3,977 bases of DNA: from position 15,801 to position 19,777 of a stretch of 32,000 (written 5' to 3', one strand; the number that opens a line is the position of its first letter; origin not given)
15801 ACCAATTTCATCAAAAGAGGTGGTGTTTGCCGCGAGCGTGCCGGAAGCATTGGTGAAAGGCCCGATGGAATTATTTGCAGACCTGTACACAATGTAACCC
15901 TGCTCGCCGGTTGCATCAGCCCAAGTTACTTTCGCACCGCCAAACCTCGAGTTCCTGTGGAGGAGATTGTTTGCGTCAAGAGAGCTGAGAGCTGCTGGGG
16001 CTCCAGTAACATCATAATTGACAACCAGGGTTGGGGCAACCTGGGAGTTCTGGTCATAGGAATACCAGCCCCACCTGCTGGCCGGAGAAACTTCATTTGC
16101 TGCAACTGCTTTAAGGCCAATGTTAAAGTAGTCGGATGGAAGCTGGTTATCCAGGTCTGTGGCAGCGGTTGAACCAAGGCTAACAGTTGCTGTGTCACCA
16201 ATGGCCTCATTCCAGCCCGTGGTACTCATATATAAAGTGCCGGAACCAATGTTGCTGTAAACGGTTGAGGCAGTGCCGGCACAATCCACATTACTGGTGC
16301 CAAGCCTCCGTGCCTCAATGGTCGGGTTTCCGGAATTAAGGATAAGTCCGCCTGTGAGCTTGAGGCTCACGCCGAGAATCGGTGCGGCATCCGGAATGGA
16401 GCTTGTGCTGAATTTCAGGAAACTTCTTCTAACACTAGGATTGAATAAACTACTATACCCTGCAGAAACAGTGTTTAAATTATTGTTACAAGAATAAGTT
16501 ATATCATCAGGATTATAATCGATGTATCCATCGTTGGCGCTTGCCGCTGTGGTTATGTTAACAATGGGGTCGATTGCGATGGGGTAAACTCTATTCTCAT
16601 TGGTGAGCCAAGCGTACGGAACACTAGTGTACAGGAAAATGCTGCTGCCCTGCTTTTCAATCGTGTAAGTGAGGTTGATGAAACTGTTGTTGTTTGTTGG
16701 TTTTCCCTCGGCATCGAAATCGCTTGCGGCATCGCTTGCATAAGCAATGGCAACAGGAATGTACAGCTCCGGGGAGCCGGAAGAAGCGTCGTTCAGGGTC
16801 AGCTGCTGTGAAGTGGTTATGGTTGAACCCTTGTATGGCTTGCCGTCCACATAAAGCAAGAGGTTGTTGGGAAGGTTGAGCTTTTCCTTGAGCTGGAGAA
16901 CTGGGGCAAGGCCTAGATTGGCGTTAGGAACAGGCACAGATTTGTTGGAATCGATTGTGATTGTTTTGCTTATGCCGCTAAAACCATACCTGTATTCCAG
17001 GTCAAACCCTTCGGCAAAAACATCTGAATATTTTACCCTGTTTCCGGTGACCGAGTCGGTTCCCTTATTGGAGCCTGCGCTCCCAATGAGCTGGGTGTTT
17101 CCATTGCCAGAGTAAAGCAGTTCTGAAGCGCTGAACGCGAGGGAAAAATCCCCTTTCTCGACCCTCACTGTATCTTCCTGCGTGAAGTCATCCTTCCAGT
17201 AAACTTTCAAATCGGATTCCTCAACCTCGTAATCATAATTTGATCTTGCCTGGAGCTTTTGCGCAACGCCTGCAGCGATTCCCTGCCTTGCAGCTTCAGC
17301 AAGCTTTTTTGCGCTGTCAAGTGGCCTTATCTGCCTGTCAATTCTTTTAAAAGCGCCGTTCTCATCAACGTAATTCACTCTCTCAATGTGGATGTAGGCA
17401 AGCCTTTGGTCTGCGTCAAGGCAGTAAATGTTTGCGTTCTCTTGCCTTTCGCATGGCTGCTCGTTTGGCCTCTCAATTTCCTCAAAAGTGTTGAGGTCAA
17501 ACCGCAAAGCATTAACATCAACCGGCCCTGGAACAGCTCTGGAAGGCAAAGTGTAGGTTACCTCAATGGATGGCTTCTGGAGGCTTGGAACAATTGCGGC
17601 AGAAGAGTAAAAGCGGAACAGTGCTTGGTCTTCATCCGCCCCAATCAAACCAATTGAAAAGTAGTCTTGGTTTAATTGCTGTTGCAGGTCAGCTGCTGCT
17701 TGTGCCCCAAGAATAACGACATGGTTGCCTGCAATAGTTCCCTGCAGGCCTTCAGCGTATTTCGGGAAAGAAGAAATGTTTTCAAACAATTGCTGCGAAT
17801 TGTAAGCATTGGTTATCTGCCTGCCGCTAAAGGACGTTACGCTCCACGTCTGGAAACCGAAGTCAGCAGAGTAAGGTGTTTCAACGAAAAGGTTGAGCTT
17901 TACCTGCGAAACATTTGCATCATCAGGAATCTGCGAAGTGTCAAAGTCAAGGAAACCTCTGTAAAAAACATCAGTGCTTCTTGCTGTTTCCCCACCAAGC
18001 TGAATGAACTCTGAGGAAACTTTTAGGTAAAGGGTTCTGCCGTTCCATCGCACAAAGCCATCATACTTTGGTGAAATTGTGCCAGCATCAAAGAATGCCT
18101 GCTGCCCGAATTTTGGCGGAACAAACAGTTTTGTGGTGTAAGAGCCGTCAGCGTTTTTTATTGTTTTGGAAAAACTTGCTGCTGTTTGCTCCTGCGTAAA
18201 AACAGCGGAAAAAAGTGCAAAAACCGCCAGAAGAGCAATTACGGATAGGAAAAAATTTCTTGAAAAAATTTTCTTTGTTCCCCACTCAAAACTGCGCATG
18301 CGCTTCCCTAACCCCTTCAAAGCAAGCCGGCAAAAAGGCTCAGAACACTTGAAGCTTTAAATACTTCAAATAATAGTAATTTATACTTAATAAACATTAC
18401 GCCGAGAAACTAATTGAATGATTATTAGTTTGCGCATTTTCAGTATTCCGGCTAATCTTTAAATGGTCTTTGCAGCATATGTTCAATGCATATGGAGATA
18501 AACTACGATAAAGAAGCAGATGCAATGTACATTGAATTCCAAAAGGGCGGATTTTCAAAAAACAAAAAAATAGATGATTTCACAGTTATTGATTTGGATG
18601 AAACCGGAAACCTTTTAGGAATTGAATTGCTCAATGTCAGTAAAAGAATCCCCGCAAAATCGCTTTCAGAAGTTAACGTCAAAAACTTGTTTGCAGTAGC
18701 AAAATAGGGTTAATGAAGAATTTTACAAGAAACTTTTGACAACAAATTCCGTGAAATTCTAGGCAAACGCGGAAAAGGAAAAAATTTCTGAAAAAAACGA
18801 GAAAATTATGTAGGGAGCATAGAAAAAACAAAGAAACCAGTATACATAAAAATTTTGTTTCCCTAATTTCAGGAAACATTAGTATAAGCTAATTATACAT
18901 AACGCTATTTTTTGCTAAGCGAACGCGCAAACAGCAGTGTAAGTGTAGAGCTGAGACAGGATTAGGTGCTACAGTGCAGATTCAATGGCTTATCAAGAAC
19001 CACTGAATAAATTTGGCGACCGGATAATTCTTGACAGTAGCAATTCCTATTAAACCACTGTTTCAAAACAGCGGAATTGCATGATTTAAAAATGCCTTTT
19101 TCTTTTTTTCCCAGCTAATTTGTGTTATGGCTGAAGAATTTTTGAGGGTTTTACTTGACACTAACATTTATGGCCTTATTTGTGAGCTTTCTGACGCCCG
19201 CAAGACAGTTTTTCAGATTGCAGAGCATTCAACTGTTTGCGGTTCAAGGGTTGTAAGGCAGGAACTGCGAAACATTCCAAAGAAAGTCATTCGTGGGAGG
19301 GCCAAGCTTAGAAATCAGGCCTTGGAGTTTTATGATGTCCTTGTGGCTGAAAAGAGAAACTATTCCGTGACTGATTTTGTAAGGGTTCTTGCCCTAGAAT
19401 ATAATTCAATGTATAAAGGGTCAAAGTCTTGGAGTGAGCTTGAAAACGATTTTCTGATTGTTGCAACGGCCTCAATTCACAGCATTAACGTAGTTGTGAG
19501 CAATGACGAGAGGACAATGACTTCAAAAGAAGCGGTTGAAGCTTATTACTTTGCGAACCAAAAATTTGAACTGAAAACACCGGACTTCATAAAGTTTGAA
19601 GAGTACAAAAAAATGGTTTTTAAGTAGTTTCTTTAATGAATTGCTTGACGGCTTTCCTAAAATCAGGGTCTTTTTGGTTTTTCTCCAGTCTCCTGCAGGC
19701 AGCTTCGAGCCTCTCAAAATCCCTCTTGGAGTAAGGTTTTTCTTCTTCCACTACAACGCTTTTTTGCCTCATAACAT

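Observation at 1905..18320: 16.4-kb single ORF encoding a 5,471-aa lectin-rich mosaic surface protein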

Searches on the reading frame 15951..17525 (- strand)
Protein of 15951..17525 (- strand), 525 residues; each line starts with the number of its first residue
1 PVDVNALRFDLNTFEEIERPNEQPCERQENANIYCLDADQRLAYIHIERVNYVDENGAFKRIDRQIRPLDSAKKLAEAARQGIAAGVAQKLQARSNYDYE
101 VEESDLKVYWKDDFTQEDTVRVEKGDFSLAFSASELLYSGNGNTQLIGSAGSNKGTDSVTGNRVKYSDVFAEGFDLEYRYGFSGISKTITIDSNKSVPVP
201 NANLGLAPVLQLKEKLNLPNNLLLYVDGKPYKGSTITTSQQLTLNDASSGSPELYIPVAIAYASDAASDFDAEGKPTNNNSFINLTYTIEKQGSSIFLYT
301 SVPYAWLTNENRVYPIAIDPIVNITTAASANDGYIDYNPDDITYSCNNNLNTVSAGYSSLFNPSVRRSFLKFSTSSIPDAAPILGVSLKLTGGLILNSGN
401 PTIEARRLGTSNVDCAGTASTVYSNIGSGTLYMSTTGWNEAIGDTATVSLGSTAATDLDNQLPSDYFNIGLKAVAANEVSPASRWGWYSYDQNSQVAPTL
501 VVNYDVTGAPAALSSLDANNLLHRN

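Call 80: predict_structure(alignment_id=A5)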
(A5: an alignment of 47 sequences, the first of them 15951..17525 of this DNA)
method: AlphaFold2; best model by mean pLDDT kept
length: 525 residues; sequences in the alignment: 47
mean_pLDDT: 86.5   pTM: 0.86
mean pLDDT of the five models: 86.5, 85.2, 84.7, 84.6, 83.8
residues with pLDDT >= 90: 346; 70-90: 103; 50-70: 48; < 50: 28
segments of 3 or more residues with pLDDT < 50: 1-9, 274-276, 513-517, 519-525
pLDDT, mean of each block of 10 residues (from residue 1): 42 66 94 95 94 93 94 92 87 94 93 94 93 97 96 81 94 94 89 96 98 96 97 96 95 90 71 54 92 96 95 84 54 92 87 86 87 95 96 80 91 79 93 85 85 97 95 77 83 81 84 46 39
secondary structure, 60 per line:
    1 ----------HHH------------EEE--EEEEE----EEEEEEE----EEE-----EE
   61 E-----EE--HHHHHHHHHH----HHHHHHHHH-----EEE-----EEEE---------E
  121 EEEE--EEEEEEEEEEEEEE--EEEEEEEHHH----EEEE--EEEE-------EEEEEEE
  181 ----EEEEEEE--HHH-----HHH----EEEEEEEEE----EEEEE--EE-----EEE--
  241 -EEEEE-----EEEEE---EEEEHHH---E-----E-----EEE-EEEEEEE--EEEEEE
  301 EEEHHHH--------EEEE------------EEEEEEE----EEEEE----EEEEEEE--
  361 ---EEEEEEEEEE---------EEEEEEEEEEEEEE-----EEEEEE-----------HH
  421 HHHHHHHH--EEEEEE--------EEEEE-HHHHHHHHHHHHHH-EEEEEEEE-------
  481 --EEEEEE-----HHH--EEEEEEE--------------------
elements in order: E26-28 E31-35 E40-46 E51-53 E59-61 H71-80 H85-93 E99-101 E107-110 E120-124 E127-140 E143-149 E157-160 E163-166 E174-180 E185-191 E209-217 E222-226 E236-238 E242-246 E252-256 E260-263 E282-284 E286-292 E295-303 H304-307 E316-319 E332-338 E343-347 E352-358 E364-373 E383-396 E402-407 H419-428 E431-436 E445-449 H451-464 E466-473 E483-488 E499-505
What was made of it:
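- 16521..17525 (-): Unannotated 'head' module (aa 266-600), beta-rich, ending in YPIAIDP. It is shared with at least 85 other proteins. AF2 model with pLDDT 86.5 (call 80).
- The head model is confident (pLDDT 86.5, call 80).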

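Call 82: fold_search(model_id=the predicted structure, library=pdb)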
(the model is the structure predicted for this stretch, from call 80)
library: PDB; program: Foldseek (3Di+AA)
matches with E <= 10: 587; with E <= 0.001: 10
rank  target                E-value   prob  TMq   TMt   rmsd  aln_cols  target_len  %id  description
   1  8wab_A                1.1e-06  1.00  0.26  0.70   4.0       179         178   11  Crystal structure of a chondroitin sulfate-binding carbohydrate binding module of a chondroitinase (released 2024-01-17)
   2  8wab_B                4.5e-06  1.00  0.26  0.71   3.8       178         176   12  Crystal structure of a chondroitin sulfate-binding carbohydrate binding module of a chondroitinase (released 2024-01-17)
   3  7vbo                  5.7e-05  1.00  0.25  0.64   5.1       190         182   14  Alginate binding domain CBM (released 2022-09-07)
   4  8auw_B                1.7e-04  0.51  0.14  0.04  21.8       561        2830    8  Cryo-EM structure of human BIRC6 in complex with SMAC. (released 2023-02-15)
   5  8auw_A                1.9e-04  0.63  0.16  0.04  21.8       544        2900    8  Cryo-EM structure of human BIRC6 in complex with SMAC. (released 2023-02-15)
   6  9hxw_A                2.2e-04  0.51  0.15  0.03  25.9       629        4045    8  Cryo-EM structure of the human UBR4/KCMF1/CALM1 complex (composite map) (released 2025-12-10)
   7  7ey9_s                2.3e-04  0.18  0.11  0.08  30.9       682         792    6  tail proteins (released 2021-09-22)
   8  7y1c_Y                3.4e-04  0.20  0.12  0.09  21.7       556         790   11  CryoEM structure of Klebsiella phage Kp9 tail complex applied with C6 symmetry (released 2023-06-14)
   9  9h6g_A                6.2e-04  0.35  0.11  0.07  20.5       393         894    9  Inactive Bacteroides ovatus GH98 endoxylanase E361A in complex with arabino-xylooligosaccharide (released 2025-11-05)
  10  8atu_A                7.6e-04  0.30  0.14  0.04  21.3       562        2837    7  Cryo-EM structure of human BIRC6 (released 2023-02-15)
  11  9h6g_B                1.5e-03  0.18  0.09  0.06  20.6       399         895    8  Inactive Bacteroides ovatus GH98 endoxylanase E361A in complex with arabino-xylooligosaccharide (released 2025-11-05)
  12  8axi_B                4.5e-03  0.11  0.12  0.11  20.4       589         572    9  Sialidases and Fucosidases of Akkermansia muciniphila are key for rapid growth on colonic mucin and nutrient sharing a (released 2023-03-01)
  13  8axs_A                4.5e-03  0.11  0.12  0.11  20.8       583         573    9  Sialidases and Fucosidases of Akkermansia muciniphila are key for rapid growth on colonic mucin and nutrient sharing a (released 2023-03-01)
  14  8h3u_A                5.9e-03  0.54  0.19  0.18  13.5       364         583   10  Inhibitor-bound EP, polyA model (released 2022-11-23)
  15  8axi_A                5.9e-03  0.10  0.11  0.11  21.4       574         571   10  Sialidases and Fucosidases of Akkermansia muciniphila are key for rapid growth on colonic mucin and nutrient sharing a (released 2023-03-01)
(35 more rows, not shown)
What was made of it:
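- Closest known: DNRLRE-domain cell-surface proteins of Methanosarcina, and CBM96 modules. Same: The giant's domain matches 7vbo and 8wab by fold (call 82).
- It matches a chondroitin-sulfate-binding CBM (8wab) and the alginate-binding CBM96 (7vbo) (call 82).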

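Call 99: fold_search(model_id=the predicted structure, library=viral)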
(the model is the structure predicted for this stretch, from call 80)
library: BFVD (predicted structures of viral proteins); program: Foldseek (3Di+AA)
matches with E <= 10: 687; with E <= 0.001: 24
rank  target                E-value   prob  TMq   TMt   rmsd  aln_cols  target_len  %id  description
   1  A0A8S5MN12            3.4e-18  1.00  0.59  0.24  11.5       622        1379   14  Uncharacterized protein [Siphoviridae sp. ct89Z21]
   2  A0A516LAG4            4.8e-14  1.00  0.47  0.38  16.7       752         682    9  (no name in the UniProt tables at hand)
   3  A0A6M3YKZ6            9.5e-09  1.00  0.26  0.16  32.6       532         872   11  (no name in the UniProt tables at hand)
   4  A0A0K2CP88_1          8.2e-08  1.00  0.26  0.18   4.1       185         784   19  Carbohydrate-binding module family 96 domain-containing protein [Brevibacillus phage SecTim467]
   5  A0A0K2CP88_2          2.1e-07  1.00  0.25  0.17   4.4       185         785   19  Carbohydrate-binding module family 96 domain-containing protein [Brevibacillus phage SecTim467]
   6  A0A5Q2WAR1            3.3e-07  1.00  0.28  0.31   4.5       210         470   13  (no name in the UniProt tables at hand)
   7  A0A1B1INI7            4.1e-07  1.00  0.27  0.37   5.5       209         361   16  (no name in the UniProt tables at hand)
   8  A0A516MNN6            1.2e-06  1.00  0.27  0.55   5.5       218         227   16  (no name in the UniProt tables at hand)
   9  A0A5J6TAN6            1.8e-06  1.00  0.24  0.22  19.2       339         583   13  (no name in the UniProt tables at hand)
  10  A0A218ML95            2.0e-06  1.00  0.26  0.54   5.4       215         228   19  Uncharacterized protein [uncultured virus]
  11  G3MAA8                6.8e-06  1.00  0.27  0.25   5.2       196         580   13  Gp367 [Bacillus phage G]
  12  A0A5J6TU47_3          3.4e-05  0.97  0.22  0.09  30.4       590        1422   11  (no name in the UniProt tables at hand)
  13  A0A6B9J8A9            6.2e-05  0.47  0.14  0.07  20.7       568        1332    8  (no name in the UniProt tables at hand)
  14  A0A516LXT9            9.6e-05  0.28  0.11  0.11  23.0       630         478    8  (no name in the UniProt tables at hand)
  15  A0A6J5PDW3            1.6e-04  0.35  0.13  0.10  20.6       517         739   10  Uncharacterized protein [uncultured Caudovirales phage]
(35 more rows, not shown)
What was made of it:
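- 16521..17525 (-): The whole head matches a siphovirus protein at E 3e-18 (call 99).
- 15966..16523 (-): DNRLRE-like domain 2 (aa 600-785), inferred to be the CBM96-like fold. Foldseek on the aa 266-790 model: 8wab E 1e-6, TM 0.70; 7vbo E 6e-5, TM 0.64 (call 82); phage CBM96 protein E 8e-8 (call 99).
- On DNRLRE domain (NCBIfam NF033679) / CBM96: Foldseek: 7vbo E 5.7e-5, TM 0.64; 8wab E 1.1e-6, TM 0.70 (call 82); phage CBM96 protein E 8e-8 (call 99).
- Closest known: Phage tail and receptor-binding proteins with CBM96-like domains. Same: A domain of about 180 aa matches several phage tail proteins and a phage 'CBM96 domain' protein (call 99).
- Checked: A model that includes the second matches CBM96-type modules by fold (calls 80, 82, 99).
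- It also matches phage CBM96 and tail proteins (call 99). The head unit and the CBM96-like domain resemble phage tail and receptor-binding proteins that recognise cell surfaces (call 99).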

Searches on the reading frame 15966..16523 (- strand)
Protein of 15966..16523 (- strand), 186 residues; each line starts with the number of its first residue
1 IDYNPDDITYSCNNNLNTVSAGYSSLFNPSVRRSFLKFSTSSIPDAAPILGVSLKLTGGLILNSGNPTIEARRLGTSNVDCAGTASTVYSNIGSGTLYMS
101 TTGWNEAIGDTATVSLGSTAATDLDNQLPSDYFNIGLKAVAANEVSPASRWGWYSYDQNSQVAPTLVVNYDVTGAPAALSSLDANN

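Call 97: search_solved_structures(query=A6, max_evalue=1, show_alignments=1)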
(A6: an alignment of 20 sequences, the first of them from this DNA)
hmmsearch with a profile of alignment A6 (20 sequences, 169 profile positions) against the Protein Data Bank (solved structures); distinct sequences matched with E-value up to 1: 2.
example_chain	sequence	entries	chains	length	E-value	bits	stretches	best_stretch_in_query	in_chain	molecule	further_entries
8erm_A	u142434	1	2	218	0.096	15.7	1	68-149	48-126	B-type flagellin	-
7vsr_M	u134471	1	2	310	0.88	12.5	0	23-42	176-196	Protein McrC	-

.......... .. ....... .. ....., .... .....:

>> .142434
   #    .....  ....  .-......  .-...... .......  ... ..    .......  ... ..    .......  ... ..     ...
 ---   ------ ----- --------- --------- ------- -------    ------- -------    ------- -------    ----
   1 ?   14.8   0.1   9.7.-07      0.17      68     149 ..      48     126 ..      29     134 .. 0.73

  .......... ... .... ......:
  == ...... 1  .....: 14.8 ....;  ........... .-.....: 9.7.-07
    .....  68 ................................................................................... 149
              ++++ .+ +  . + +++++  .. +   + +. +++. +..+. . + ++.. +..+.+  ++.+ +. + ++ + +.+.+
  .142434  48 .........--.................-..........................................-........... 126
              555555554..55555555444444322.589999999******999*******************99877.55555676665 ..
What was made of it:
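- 15966..16523 (-): No PDB hit at sequence-profile level (call 97).
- On DNRLRE domain (NCBIfam NF033679) / CBM96: A profile of 20 related domains finds no CBM96 PDB sequence (call 97).
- Closest known: DNRLRE-domain cell-surface proteins of Methanosarcina, and CBM96 modules. Different: A profile of 20 of these domains finds no PDB CBM96 sequence (call 97).
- Tried and rejected: A 20-sequence profile of the DNRLRE-like domains found no CBM96 entry (call 97).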

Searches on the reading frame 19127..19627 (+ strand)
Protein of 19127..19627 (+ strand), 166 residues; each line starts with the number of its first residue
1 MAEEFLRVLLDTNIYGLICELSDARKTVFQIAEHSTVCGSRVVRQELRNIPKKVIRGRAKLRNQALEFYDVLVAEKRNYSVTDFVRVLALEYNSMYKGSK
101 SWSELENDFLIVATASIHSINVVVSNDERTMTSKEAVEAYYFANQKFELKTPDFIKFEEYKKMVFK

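Call 6: search_protein_families(library=pfam, proteins=[window:19127-19624:+], max_evalue=0.01)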
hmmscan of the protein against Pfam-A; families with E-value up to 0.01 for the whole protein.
window:19127-19624:+ (166 aa): 1 family
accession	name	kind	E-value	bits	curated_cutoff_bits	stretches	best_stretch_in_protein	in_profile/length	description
PF01850.27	PIN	-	8.8e-08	33.2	23.6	1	8-129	1-113/120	PIN domain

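Call 23: find_encoding_contigs(protein=window:19127-19627:+, flank=10000, max_places=10)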
Protein window:19127-19627:+ (166 aa): 24 contigs read that carry it; 10 places shown.
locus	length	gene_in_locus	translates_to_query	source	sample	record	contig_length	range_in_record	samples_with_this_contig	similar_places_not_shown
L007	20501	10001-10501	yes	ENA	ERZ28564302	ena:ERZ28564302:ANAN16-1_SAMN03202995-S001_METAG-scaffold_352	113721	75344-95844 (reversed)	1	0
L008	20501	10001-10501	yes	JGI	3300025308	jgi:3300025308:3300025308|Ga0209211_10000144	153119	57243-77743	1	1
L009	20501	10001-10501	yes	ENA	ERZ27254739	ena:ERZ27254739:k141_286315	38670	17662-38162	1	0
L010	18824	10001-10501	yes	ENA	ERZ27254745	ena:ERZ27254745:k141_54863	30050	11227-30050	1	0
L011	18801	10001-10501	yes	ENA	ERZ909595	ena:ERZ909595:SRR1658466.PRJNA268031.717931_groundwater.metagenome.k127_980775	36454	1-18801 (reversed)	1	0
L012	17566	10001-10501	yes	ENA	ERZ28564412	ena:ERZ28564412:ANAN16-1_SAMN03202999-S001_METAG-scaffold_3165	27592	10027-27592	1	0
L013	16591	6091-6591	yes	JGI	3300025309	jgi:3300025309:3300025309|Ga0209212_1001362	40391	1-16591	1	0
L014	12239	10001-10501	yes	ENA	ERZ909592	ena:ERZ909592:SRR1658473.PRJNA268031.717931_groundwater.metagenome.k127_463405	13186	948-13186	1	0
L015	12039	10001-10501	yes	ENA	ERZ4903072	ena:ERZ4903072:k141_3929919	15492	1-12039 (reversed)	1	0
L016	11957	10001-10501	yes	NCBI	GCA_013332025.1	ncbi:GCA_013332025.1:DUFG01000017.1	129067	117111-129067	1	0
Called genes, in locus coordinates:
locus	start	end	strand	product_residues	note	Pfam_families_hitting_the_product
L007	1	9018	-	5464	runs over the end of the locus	PF00041:fn3 (faint), PF00354:Pentaxin (faint), PF13385:Laminin_G_3, PF09294:Interfer-bind (faint), PF07705:CARDB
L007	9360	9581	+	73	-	PF10049:DUF2283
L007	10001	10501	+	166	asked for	PF01850:PIN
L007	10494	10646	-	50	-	-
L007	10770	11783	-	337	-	-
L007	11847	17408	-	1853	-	-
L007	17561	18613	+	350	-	PF00294:PfkB, PF08543:Phos_pyr_kin (weak)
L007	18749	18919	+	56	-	-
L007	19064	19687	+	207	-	PF01936:NYN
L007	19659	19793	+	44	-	-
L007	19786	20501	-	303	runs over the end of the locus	PF05235:CHAD (faint), PF04473:DUF553 (weak), PF24656:CEPT76_peptidase (weak)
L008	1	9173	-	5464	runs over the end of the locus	PF00041:fn3 (faint), PF00354:Pentaxin (faint), PF13385:Laminin_G_3, PF09294:Interfer-bind (faint), PF07705:CARDB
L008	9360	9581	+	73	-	PF10049:DUF2283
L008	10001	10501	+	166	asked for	PF01850:PIN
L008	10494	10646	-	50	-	-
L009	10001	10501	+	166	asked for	PF01850:PIN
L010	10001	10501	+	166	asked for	PF01850:PIN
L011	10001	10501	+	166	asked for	PF01850:PIN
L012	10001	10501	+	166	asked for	PF01850:PIN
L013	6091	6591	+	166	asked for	PF01850:PIN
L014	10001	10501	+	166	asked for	PF01850:PIN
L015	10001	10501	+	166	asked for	PF01850:PIN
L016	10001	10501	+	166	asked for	PF01850:PIN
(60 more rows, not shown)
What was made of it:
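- One JGI contig breaks inside the gene (call 23).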
